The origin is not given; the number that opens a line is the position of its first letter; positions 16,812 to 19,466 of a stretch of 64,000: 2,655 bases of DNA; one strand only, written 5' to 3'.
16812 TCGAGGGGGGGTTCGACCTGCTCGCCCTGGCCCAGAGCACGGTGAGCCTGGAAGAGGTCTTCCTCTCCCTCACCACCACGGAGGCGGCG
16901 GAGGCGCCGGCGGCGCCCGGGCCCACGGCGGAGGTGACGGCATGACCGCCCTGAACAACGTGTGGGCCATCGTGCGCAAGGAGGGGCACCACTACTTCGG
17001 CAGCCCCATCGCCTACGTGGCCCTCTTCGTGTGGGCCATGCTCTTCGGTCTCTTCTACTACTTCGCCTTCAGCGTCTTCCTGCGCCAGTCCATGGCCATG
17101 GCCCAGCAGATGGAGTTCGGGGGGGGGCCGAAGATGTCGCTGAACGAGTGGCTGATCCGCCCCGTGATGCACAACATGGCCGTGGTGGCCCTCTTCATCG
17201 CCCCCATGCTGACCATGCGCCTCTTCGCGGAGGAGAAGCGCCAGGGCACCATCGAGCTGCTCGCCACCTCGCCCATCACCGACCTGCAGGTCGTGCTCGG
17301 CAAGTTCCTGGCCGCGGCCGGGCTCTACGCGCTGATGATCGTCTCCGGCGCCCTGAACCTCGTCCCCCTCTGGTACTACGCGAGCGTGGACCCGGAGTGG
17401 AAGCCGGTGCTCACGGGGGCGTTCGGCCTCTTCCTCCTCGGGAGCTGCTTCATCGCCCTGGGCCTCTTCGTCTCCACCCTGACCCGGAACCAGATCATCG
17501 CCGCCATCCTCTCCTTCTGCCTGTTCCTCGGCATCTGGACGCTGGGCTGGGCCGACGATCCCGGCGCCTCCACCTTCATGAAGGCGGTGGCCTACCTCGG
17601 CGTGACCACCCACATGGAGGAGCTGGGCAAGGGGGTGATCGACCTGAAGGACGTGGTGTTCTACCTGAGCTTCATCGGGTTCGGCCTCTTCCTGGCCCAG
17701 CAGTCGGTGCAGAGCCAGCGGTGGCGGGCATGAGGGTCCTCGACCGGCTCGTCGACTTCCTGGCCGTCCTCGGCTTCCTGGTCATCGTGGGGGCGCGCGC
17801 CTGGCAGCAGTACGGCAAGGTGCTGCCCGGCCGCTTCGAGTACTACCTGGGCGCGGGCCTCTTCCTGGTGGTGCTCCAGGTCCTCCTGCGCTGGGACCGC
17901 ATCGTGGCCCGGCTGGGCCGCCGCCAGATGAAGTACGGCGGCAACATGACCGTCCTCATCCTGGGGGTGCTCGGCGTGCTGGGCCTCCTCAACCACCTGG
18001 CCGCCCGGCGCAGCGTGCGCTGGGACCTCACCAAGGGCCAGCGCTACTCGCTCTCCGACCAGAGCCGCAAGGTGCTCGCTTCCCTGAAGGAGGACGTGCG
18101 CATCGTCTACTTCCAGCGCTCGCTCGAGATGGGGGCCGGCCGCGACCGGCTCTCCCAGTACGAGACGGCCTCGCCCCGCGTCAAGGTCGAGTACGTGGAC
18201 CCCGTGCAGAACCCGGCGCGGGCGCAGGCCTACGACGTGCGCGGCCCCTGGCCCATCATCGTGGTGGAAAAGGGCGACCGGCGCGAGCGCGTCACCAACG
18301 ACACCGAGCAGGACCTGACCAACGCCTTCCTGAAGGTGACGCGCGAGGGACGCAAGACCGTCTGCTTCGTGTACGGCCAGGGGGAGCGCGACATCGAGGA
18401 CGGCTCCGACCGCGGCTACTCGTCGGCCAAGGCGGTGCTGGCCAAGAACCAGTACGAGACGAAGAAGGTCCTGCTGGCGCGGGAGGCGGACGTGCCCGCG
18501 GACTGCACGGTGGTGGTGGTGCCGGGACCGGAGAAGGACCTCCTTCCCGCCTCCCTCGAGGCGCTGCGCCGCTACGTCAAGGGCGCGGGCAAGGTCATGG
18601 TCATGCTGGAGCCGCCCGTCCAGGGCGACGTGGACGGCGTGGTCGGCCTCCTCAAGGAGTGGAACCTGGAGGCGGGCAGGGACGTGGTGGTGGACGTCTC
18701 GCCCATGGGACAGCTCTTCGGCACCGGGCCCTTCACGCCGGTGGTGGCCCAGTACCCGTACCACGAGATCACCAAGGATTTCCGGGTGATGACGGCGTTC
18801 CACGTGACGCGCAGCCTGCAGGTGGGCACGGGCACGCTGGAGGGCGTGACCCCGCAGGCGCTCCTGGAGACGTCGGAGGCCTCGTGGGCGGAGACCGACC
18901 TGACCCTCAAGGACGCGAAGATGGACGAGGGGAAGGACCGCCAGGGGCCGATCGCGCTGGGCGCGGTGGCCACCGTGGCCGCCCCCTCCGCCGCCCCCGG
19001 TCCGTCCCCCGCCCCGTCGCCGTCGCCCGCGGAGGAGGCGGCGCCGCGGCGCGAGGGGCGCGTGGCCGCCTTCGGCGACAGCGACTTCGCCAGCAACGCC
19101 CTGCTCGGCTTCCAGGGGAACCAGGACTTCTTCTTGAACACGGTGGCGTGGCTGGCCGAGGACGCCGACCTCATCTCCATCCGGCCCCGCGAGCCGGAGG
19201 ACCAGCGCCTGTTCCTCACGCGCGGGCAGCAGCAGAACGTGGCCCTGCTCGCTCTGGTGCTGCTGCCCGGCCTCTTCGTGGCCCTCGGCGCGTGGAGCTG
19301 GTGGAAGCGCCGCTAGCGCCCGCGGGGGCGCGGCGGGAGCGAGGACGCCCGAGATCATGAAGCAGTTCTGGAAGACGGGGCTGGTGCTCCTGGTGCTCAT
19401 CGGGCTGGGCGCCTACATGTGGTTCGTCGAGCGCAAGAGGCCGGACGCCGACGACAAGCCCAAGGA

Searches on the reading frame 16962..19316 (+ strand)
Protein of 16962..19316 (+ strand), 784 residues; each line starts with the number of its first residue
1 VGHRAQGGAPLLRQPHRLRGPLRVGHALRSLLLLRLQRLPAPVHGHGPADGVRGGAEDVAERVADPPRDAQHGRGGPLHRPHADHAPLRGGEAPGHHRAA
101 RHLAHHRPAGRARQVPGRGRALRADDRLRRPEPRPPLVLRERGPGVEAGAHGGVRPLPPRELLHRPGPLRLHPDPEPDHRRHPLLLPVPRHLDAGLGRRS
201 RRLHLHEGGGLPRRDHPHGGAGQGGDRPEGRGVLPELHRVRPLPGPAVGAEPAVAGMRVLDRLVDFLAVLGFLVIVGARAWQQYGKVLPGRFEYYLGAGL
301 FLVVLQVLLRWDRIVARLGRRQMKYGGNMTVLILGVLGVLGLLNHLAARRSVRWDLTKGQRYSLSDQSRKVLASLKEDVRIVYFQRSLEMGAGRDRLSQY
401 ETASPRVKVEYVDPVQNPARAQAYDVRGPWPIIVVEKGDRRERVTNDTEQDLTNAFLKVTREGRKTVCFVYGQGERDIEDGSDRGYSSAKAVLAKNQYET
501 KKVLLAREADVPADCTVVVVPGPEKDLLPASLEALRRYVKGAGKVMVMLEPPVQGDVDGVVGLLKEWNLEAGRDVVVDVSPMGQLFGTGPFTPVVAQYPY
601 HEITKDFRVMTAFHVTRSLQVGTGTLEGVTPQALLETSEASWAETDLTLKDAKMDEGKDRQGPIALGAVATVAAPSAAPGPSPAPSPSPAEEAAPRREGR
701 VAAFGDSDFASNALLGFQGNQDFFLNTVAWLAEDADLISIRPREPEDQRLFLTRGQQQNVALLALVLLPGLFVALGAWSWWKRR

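Call 71: search_protein_families(library=pfam, proteins=[window:16962-19316:+], max_evalue=0.0001)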
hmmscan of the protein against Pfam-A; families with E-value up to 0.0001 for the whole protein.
window:16962-19316:+ (784 aa): 3 families
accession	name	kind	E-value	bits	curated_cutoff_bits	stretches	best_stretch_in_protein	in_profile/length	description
PF09822.16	ABC_transp_aux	-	7.5e-25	88.2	34.7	1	464-726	1-287/288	ABC-type uncharacterized transport system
PF23357.1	DUF7088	-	2.7e-10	40.8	27.8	1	359-437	2-90/105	Domain of unknown function (DUF7088)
PF14258.12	DUF4350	-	1.9e-05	25.5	30.4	0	483-726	6-179/181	Domain of unknown function (DUF4350)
